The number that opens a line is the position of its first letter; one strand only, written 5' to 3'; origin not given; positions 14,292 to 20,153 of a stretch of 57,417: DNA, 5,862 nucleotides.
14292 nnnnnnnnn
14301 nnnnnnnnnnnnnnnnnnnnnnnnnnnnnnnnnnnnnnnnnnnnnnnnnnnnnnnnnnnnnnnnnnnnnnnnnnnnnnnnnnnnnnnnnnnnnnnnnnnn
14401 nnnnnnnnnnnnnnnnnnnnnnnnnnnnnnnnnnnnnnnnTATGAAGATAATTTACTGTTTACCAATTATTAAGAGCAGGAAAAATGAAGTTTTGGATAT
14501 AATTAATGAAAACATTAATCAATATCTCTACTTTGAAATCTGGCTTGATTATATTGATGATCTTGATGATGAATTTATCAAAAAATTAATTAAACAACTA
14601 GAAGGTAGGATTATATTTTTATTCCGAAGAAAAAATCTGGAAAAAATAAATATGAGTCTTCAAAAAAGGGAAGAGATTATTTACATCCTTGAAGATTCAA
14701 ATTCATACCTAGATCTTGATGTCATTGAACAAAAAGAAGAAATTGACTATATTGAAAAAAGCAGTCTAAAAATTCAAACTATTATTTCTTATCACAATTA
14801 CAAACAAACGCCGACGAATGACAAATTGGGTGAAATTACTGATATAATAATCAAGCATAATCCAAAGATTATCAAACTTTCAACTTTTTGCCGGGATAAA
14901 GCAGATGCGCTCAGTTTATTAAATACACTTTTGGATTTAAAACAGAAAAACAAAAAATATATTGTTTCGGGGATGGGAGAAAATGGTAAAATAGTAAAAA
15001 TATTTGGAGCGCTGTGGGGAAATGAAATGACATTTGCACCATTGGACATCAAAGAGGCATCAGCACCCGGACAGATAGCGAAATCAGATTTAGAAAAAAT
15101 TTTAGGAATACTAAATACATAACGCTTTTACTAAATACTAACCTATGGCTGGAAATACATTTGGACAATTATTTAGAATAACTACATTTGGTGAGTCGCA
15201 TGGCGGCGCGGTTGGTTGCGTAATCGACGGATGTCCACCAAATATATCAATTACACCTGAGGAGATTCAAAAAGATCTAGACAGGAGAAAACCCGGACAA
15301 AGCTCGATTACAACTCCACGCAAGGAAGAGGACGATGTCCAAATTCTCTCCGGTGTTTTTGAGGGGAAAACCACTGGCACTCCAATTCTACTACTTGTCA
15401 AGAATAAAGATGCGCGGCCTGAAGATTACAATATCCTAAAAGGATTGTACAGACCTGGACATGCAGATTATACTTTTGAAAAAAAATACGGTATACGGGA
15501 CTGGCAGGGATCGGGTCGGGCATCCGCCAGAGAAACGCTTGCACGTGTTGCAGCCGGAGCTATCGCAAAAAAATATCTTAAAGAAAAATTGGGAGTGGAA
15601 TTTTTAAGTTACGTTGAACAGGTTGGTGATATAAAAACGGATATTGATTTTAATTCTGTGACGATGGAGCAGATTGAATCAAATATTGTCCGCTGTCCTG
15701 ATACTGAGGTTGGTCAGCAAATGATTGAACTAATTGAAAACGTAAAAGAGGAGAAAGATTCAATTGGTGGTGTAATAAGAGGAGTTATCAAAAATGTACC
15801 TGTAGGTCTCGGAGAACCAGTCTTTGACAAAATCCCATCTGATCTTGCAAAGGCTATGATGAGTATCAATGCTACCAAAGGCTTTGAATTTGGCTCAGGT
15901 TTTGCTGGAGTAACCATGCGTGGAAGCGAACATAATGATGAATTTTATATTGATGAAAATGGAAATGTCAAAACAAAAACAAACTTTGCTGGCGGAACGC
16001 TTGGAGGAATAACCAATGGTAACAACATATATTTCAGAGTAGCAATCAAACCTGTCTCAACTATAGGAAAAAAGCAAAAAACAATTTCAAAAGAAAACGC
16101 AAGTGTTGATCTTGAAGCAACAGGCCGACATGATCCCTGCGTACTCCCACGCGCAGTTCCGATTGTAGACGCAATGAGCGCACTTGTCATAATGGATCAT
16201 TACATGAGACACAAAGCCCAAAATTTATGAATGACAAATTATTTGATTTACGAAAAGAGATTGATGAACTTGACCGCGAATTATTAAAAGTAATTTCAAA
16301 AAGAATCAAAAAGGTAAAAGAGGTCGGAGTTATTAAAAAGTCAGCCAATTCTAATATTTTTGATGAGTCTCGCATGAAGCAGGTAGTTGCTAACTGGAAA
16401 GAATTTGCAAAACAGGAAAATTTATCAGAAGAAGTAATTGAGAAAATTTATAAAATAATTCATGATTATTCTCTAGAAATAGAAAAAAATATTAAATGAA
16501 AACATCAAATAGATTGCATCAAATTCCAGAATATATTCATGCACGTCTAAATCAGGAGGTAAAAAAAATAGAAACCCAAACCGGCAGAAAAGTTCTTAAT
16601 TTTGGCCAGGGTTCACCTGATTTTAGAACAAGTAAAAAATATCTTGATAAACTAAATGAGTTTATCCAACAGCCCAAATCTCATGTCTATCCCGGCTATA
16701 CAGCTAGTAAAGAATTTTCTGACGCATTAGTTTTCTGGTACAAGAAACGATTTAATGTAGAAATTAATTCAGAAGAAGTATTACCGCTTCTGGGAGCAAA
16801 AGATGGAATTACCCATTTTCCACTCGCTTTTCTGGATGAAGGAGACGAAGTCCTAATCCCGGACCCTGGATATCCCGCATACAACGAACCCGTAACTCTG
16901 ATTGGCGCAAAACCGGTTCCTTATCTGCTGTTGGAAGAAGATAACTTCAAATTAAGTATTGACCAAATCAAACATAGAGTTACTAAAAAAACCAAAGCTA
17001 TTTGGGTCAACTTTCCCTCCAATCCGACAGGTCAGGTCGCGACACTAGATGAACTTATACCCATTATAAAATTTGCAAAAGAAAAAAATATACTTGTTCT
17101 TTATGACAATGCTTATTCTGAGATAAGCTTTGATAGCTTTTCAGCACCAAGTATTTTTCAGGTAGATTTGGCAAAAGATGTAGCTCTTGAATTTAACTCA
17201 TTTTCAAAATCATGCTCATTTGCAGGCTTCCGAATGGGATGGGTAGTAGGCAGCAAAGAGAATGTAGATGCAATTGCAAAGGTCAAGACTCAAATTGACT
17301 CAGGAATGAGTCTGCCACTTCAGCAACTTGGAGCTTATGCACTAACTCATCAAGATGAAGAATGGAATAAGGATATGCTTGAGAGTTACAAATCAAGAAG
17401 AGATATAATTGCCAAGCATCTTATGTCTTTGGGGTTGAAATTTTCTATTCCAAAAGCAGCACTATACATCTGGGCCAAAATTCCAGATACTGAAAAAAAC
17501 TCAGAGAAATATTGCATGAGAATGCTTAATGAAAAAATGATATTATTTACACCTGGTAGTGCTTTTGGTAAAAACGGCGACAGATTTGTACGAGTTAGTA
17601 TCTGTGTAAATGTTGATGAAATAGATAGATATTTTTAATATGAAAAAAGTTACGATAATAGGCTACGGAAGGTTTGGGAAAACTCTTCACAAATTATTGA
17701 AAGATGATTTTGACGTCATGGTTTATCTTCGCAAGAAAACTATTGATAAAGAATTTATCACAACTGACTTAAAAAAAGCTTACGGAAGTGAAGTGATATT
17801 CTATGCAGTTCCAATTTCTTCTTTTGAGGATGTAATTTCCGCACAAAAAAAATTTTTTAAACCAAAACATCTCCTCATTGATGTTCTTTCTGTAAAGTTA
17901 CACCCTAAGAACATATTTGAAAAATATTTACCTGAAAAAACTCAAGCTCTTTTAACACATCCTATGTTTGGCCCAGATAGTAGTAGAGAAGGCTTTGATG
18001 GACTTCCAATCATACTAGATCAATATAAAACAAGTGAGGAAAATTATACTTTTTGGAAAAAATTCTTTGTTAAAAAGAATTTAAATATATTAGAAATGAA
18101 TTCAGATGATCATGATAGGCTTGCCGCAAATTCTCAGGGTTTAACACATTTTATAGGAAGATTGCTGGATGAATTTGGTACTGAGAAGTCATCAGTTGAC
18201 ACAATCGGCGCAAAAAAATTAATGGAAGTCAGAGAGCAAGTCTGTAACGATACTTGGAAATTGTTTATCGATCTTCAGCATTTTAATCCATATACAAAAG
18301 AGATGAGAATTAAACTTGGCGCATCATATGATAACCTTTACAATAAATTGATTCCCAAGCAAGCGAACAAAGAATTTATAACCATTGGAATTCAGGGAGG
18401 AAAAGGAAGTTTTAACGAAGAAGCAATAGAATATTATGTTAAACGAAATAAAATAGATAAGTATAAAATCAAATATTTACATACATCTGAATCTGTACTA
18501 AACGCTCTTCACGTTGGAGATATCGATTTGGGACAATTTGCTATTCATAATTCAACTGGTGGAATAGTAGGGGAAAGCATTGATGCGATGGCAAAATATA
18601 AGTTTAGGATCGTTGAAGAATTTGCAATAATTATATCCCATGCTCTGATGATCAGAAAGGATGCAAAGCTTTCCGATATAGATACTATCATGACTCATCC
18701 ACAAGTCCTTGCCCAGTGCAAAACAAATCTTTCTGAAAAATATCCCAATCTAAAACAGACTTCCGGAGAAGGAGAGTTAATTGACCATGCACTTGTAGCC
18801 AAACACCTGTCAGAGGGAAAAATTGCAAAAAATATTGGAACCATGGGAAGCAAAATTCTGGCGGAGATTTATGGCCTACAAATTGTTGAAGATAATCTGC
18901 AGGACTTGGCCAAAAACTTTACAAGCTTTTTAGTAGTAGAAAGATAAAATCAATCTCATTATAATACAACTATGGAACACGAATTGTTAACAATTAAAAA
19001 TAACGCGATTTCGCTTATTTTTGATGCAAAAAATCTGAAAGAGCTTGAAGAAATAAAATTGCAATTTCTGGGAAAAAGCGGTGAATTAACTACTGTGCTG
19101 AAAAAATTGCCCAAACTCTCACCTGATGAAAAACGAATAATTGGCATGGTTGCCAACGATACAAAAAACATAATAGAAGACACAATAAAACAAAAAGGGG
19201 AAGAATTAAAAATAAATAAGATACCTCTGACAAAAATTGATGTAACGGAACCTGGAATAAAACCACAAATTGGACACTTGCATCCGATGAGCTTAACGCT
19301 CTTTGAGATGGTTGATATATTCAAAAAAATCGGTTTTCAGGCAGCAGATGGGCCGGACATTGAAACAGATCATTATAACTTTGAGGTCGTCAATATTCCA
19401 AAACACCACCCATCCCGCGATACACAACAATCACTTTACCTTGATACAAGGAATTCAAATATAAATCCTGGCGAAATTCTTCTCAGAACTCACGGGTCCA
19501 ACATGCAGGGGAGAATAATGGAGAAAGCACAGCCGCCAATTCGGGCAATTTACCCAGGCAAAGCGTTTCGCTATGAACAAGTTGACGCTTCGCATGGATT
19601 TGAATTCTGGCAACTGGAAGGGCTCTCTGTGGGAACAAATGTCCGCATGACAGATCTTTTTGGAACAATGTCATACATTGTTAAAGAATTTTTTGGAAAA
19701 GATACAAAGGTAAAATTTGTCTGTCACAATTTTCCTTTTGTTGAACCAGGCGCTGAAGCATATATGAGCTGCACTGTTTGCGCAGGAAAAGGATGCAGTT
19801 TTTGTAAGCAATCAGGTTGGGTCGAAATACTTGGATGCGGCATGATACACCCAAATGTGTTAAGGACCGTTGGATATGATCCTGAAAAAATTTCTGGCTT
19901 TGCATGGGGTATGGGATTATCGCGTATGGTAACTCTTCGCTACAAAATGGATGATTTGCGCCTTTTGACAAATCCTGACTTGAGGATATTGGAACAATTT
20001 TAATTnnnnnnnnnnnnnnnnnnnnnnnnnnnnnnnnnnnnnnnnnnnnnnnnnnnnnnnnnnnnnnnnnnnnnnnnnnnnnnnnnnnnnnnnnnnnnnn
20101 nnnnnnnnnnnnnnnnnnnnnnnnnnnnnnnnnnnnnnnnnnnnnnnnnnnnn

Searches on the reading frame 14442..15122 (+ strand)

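Call 6: search_protein_families(library=pfam, proteins=[window:14442-15122:+])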
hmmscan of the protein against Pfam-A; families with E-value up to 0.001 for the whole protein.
window:14442-15122:+ (226 aa): 1 family
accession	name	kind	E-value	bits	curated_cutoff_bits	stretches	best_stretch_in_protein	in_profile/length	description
PF01487.21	DHquinase_I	-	8.4e-31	108.3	22.2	1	6-221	1-230/230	Type I 3-dehydroquinase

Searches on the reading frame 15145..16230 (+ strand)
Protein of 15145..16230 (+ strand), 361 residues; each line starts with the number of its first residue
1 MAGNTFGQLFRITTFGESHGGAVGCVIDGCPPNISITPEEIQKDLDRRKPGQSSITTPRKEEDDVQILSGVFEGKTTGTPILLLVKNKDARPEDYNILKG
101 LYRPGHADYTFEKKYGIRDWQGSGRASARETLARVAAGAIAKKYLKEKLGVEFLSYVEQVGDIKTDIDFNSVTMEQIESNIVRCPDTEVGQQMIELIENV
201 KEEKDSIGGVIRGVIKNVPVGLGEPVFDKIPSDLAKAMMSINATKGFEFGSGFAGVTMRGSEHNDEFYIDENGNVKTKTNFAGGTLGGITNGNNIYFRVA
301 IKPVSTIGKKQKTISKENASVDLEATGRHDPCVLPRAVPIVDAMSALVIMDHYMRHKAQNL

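Call 6: search_protein_families(library=pfam, proteins=[window:15145-16230:+])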
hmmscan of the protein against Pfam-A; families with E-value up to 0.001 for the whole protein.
window:15145-16230:+ (361 aa): 1 family
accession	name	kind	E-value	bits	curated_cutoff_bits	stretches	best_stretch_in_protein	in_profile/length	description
PF01264.26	Chorismate_synt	-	4e-141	469.9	27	1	10-354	1-327/327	Chorismate synthase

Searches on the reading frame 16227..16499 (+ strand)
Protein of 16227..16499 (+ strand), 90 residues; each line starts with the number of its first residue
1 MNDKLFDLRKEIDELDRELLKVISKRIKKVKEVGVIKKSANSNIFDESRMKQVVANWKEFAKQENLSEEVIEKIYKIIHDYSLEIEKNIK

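Call 6: search_protein_families(library=pfam, proteins=[window:16227-16499:+])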
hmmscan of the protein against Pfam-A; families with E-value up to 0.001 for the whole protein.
window:16227-16499:+ (90 aa): 1 family
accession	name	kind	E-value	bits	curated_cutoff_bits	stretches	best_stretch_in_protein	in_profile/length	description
PF01817.26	CM_2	-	2.4e-22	79.4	27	1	8-87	1-80/80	Chorismate mutase type II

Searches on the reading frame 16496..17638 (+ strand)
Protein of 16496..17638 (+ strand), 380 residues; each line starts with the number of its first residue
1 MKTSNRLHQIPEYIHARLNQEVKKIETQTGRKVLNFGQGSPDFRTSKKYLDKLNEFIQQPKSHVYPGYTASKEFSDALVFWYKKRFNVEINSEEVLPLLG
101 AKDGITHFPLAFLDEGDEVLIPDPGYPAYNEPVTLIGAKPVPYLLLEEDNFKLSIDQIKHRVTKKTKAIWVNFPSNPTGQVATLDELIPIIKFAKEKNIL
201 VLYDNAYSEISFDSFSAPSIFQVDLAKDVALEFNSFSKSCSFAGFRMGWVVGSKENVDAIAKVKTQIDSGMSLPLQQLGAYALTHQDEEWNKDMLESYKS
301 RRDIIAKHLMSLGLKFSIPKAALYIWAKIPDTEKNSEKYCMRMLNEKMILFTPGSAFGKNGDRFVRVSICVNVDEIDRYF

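Call 6: search_protein_families(library=pfam, proteins=[window:16496-17638:+])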
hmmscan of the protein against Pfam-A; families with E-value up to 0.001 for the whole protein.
window:16496-17638:+ (380 aa): 5 families
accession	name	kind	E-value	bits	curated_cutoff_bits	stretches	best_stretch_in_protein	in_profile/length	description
PF00155.27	Aminotran_1_2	-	5.9e-65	220.2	19.7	1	32-378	2-356/361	Aminotransferase class I and II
PF01041.23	DegT_DnrJ_EryC1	-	3e-08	33.7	19.8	1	114-206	62-147/360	DegT/DnrJ/EryC1/StrS aminotransferase family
PF01053.26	Cys_Met_Meta_PP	-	3.2e-06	26.4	27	1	110-208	85-177/381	Cys/Met metabolism PLP-dependent enzyme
PF00266.25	Aminotran_5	-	0.0002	20.9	21.5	1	93-206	62-177/371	Aminotransferase class-V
PF04864.19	Alliinase_C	-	0.00026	20.4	22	0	324-377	304-353/363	Allinase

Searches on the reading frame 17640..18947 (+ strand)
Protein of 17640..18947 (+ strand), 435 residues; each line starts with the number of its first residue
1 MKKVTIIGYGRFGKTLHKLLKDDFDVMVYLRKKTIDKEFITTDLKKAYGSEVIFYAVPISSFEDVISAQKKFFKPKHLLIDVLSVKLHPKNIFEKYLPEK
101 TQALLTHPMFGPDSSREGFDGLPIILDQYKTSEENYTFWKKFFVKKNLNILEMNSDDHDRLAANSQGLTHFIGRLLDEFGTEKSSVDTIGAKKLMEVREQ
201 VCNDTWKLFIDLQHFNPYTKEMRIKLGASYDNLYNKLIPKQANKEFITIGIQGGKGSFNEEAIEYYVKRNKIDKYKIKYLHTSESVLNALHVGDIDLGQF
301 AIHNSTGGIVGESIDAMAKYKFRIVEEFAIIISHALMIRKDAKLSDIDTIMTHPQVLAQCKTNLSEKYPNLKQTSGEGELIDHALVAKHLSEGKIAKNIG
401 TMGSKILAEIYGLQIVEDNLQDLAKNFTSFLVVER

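Call 6: search_protein_families(library=pfam, proteins=[window:17640-18947:+])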
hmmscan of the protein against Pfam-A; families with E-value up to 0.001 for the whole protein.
window:17640-18947:+ (435 aa): 4 families
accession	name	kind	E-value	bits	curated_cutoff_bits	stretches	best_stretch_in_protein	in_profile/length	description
PF00800.23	PDT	-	4.4e-36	124.8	25.2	1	249-435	1-178/181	Prephenate dehydratase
PF02153.23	PDH_N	-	3.7e-11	43.2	26.5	1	33-132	28-134/154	Prephenate dehydrogenase, nucleotide-binding domain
PF03807.23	F420_oxidored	-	0.00018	22.5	21.6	1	3-83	1-92/94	NADP oxidoreductase coenzyme F420-dependent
PF01210.29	NAD_Gly3P_dh_N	-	0.00021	21.8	23.1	0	40-81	59-101/158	NAD-dependent glycerol-3-phosphate dehydrogenase N-terminus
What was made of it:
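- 9979..18947 (+): Controlled operon: DAHP synthase, aroB, aroA, aroK, aroE, aroD, aroC, chorismate mutase, aminotransferase, prephenate dehydrogenase/dehydratase fusion. Pfam (call 6).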

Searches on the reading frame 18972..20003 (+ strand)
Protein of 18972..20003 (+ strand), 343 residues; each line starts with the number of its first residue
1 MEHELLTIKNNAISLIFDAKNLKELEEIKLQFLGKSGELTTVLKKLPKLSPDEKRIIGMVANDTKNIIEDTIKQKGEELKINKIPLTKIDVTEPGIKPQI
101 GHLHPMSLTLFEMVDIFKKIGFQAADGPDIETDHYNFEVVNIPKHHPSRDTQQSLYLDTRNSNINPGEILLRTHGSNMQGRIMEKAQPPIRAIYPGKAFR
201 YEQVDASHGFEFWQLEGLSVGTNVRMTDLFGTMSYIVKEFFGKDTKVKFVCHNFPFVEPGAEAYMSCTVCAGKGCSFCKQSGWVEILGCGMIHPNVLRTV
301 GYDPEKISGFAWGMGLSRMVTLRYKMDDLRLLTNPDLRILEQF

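Call 38: search_protein_families(library=pfam, proteins=[window:18972-20003:+])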
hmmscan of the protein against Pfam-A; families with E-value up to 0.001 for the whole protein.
window:18972-20003:+ (343 aa): 2 families
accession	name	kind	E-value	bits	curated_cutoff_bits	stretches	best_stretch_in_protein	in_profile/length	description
PF01409.25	tRNA-synt_2d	-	7.9e-81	271.6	19.8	1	88-343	1-246/246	tRNA synthetases class II core domain (F)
PF02912.23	Phe_tRNA-synt_N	-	1.1e-17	64.2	22.3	1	20-80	1-61/69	Aminoacyl tRNA synthetase class II, N-terminal domain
